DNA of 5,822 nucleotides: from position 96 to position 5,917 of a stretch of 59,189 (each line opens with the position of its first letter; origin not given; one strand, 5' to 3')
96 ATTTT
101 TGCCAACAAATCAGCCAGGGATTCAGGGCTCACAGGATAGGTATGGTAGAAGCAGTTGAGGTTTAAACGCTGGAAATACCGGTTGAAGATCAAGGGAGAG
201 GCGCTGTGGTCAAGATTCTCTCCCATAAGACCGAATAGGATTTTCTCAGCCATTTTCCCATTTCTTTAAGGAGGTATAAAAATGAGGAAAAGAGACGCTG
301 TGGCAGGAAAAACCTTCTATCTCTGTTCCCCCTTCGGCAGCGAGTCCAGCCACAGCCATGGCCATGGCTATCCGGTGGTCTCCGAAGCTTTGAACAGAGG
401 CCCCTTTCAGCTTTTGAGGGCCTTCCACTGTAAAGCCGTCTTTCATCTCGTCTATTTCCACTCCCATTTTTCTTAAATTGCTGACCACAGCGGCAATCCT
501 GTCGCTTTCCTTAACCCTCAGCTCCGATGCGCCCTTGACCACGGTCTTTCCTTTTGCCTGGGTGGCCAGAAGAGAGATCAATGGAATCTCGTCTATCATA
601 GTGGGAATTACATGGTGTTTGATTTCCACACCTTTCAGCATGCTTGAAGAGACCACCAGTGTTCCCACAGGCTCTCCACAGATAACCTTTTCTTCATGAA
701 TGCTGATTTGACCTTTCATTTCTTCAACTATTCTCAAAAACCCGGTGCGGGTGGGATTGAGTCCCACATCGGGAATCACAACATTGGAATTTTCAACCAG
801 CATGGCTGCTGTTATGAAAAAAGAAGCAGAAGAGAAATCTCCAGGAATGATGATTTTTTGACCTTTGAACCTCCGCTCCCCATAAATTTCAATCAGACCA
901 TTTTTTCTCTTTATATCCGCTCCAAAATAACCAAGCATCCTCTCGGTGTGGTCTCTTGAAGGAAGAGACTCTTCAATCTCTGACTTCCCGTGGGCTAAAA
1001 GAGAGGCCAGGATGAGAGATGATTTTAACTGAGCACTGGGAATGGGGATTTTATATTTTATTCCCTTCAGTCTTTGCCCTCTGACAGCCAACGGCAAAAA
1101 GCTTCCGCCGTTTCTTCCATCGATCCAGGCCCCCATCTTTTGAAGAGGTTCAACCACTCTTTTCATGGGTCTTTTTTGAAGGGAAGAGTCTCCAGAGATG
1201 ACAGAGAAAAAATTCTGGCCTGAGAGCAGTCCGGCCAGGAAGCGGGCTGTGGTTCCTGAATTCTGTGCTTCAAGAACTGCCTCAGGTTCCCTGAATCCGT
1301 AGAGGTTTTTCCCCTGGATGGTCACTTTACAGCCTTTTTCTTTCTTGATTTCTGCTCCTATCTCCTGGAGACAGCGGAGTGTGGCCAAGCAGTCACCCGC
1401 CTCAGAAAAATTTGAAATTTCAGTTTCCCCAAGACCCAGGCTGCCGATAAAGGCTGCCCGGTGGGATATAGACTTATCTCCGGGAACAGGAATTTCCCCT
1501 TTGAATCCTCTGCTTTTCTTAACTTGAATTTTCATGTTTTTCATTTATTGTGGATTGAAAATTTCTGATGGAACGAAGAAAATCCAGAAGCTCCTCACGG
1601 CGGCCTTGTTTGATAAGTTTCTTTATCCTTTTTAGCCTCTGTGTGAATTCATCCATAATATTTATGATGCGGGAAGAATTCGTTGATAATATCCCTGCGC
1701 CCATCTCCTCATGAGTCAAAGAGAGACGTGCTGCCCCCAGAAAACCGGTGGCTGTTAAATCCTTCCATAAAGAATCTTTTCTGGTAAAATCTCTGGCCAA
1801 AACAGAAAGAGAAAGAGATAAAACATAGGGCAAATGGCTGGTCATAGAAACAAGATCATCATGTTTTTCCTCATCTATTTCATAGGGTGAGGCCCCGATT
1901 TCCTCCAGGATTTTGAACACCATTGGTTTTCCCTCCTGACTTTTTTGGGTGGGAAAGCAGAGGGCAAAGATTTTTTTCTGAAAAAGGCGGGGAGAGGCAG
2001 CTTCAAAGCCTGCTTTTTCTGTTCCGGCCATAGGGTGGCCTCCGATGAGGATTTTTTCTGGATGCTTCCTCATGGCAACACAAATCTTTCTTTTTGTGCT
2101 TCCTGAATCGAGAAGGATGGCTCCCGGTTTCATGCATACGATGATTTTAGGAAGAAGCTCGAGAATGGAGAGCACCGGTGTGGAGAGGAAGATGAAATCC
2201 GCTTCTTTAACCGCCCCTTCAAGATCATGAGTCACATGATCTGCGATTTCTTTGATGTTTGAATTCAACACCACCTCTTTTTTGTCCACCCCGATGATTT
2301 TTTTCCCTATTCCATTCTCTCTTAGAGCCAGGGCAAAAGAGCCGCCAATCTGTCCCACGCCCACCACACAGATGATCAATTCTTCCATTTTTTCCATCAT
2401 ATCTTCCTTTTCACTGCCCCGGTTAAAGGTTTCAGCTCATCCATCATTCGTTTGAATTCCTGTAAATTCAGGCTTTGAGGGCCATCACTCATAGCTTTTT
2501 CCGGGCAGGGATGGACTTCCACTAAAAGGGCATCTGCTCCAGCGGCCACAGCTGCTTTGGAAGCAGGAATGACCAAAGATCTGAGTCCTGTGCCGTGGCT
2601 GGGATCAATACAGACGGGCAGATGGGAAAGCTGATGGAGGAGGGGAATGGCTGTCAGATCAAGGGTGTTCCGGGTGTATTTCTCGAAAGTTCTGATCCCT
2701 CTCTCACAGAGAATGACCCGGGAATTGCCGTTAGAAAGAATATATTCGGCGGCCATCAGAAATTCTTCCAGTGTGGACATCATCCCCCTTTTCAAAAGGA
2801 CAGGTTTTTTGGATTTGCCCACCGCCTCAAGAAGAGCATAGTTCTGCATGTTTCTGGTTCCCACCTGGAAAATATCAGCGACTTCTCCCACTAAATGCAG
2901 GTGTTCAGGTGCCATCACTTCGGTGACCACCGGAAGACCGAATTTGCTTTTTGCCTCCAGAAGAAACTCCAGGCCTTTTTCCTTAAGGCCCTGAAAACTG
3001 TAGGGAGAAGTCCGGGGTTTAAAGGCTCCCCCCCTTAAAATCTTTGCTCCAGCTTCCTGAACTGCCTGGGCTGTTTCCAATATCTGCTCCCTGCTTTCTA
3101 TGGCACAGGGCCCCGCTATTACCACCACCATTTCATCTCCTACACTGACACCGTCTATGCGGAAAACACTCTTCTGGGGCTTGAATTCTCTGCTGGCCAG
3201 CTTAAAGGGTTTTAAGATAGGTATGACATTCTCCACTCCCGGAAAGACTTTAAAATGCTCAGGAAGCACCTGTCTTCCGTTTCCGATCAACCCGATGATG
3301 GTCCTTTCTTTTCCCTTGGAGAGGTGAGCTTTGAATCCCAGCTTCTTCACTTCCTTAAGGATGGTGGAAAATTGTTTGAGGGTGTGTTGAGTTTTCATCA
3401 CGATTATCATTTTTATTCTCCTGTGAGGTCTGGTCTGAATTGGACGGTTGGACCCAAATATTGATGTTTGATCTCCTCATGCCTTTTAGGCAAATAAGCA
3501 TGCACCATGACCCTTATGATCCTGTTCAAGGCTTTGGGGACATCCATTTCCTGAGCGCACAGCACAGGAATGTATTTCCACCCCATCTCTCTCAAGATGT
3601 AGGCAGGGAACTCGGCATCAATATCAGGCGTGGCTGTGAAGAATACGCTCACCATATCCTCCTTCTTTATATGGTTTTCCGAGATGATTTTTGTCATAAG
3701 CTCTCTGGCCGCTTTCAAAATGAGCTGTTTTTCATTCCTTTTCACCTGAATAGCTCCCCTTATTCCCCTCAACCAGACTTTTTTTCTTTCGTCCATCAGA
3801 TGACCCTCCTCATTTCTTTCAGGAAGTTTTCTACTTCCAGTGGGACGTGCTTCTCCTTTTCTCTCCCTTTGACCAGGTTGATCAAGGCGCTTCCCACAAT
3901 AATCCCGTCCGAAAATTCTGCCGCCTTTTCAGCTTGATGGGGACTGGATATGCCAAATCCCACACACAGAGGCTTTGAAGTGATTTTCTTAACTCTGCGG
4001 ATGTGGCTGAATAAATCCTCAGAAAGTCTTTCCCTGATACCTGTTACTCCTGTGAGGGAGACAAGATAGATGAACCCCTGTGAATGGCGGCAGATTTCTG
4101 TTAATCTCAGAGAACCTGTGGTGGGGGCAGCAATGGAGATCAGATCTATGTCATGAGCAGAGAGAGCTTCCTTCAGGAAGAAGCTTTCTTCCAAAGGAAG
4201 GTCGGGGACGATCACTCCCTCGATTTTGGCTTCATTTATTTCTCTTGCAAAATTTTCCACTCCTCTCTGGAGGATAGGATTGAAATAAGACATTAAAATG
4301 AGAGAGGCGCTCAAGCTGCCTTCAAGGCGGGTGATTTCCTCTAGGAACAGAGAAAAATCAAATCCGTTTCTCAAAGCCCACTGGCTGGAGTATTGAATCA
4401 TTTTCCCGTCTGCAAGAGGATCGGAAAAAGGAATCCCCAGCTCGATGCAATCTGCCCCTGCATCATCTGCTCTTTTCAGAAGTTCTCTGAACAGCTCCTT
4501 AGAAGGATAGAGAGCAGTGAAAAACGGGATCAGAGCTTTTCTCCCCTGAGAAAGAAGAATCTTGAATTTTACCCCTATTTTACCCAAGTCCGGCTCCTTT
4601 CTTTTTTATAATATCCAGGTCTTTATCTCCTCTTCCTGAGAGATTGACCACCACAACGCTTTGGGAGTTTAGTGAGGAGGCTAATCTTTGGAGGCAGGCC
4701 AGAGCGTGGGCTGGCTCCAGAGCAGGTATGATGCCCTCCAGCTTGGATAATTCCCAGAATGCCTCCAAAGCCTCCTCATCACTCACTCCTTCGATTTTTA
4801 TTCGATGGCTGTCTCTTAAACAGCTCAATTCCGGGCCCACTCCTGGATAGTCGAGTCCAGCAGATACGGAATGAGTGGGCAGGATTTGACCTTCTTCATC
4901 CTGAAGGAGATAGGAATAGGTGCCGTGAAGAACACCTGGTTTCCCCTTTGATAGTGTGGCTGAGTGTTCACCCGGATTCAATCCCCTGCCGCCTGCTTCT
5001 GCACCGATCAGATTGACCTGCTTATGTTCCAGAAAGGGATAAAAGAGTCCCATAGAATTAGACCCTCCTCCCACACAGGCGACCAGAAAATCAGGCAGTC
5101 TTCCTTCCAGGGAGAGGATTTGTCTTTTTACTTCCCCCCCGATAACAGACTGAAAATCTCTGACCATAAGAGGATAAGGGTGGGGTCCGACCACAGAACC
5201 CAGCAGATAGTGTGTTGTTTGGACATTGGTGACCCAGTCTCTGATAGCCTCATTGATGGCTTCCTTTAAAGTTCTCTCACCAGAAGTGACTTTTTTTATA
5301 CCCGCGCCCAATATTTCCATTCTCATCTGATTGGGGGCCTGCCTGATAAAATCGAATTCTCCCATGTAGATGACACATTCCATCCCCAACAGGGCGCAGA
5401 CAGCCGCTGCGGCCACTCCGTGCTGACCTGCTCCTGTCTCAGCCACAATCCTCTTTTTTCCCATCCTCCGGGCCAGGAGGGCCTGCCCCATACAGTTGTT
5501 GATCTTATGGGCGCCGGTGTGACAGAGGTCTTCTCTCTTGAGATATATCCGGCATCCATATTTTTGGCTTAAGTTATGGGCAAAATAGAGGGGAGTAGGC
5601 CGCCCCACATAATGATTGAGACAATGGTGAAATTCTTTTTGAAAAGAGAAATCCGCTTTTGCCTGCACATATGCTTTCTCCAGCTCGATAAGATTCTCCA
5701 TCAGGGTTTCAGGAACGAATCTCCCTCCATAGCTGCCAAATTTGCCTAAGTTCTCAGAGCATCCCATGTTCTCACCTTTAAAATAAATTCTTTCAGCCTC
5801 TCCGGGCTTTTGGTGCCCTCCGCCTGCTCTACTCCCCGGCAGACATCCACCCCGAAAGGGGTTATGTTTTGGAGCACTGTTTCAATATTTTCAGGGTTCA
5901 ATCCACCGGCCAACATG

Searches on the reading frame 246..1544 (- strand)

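Call 36: search_protein_families(library=pfam, proteins=[window:246-1544:-], max_evalue=0.00001)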
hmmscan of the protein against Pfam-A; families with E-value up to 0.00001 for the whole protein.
window:246-1544:- (432 aa): 1 family
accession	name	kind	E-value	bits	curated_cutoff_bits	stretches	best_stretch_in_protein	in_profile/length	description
PF00275.25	EPSP_synthase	-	2.3e-122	409.2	22.8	1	10-425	3-416/417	EPSP synthase (3-phosphoshikimate 1-carboxyvinyltransferase)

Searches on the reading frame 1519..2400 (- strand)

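Call 36: search_protein_families(library=pfam, proteins=[window:1519-2400:-], max_evalue=0.00001)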
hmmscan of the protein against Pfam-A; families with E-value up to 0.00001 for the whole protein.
window:1519-2400:- (293 aa): 3 families
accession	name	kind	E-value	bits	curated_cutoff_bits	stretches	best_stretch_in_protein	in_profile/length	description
PF02153.23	PDH_N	-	7e-31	107.2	26.5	1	22-171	1-151/154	Prephenate dehydrogenase, nucleotide-binding domain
PF20463.3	PDH_C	-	2.5e-14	53.8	22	1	177-276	2-101/102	Prephenate dehydrogenase, dimerization domain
PF03807.23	F420_oxidored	-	3.1e-08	34.5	21.6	1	10-98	2-90/94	NADP oxidoreductase coenzyme F420-dependent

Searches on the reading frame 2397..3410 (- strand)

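Call 36: search_protein_families(library=pfam, proteins=[window:2397-3410:-], max_evalue=0.00001)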
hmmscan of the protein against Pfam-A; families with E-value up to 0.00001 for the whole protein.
window:2397-3410:- (337 aa): 3 families
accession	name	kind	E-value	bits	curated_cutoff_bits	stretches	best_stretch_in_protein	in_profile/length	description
PF00793.26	DAHP_synth_1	-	4e-80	269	25.5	1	88-328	10-263/270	DAHP synthetase I family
PF18152.6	DAHP_snth_FXD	-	6e-22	77.7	27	1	1-67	1-67/67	DAHP synthase ferredoxin-like domain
PF03102.20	NeuB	-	1.3e-10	41.6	22.1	1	142-332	53-235/241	NeuB family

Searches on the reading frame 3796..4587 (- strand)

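Call 36: search_protein_families(library=pfam, proteins=[window:3796-4587:-], max_evalue=0.00001)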
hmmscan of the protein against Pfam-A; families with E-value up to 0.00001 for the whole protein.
window:3796-4587:- (263 aa): 1 family
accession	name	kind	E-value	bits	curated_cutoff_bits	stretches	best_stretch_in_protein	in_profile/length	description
PF00290.26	Trp_syntA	-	1.6e-78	263.7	27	1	9-258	2-253/259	Tryptophan synthase alpha chain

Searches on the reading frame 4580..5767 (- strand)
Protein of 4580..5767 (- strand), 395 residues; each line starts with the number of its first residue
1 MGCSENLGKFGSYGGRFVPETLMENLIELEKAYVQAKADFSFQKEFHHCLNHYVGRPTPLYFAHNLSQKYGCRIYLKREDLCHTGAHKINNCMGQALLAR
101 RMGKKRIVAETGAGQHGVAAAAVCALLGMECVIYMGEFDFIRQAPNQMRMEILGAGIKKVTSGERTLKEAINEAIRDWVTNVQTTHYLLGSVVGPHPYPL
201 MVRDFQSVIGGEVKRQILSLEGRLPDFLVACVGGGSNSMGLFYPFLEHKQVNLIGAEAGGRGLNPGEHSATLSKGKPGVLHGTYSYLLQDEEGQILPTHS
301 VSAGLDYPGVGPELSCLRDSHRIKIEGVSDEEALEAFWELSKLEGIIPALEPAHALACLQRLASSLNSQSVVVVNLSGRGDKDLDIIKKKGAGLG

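Call 36: search_protein_families(library=pfam, proteins=[window:4580-5767:-], max_evalue=0.00001)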
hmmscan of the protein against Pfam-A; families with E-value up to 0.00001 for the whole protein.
window:4580-5767:- (395 aa): 1 family
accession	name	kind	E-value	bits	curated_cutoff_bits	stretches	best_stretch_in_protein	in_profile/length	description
PF00291.31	PALP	-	8.3e-41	140.7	35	1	55-378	5-295/295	Pyridoxal-phosphate dependent enzyme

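Call 85: list_cluster_members(proteins=[window:4580-5767:-, window:17968-19395:-, window:10781-11635:+, window:13364-13972:+, window:2397-3410:-, window:7162-8202:-, window:246-1544:-, window:14537-15301:+, window:24435-25985:-, window:30677-31735:-])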
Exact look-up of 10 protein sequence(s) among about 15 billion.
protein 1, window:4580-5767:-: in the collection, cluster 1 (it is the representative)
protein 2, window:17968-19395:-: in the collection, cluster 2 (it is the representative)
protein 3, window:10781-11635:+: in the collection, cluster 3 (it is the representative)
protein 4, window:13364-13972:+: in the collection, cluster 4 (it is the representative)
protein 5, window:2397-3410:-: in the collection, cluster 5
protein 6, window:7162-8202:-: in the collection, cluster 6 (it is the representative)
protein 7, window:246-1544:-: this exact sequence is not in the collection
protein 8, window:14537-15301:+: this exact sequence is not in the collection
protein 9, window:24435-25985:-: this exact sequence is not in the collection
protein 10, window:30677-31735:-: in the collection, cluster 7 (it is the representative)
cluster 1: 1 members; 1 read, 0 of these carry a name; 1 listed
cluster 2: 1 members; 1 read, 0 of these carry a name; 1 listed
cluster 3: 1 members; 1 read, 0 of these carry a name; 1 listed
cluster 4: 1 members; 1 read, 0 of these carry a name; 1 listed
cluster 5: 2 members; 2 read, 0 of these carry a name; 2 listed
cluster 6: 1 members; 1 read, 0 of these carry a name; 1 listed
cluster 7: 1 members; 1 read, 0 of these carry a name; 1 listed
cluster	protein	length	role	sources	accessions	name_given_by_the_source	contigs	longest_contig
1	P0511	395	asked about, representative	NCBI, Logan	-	-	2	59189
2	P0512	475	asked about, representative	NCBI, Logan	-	-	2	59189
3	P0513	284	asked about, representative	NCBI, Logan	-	-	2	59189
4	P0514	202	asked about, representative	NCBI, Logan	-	-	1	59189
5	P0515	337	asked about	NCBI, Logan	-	-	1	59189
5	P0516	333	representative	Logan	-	-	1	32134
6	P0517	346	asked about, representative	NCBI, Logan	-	-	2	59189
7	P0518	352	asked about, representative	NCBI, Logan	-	-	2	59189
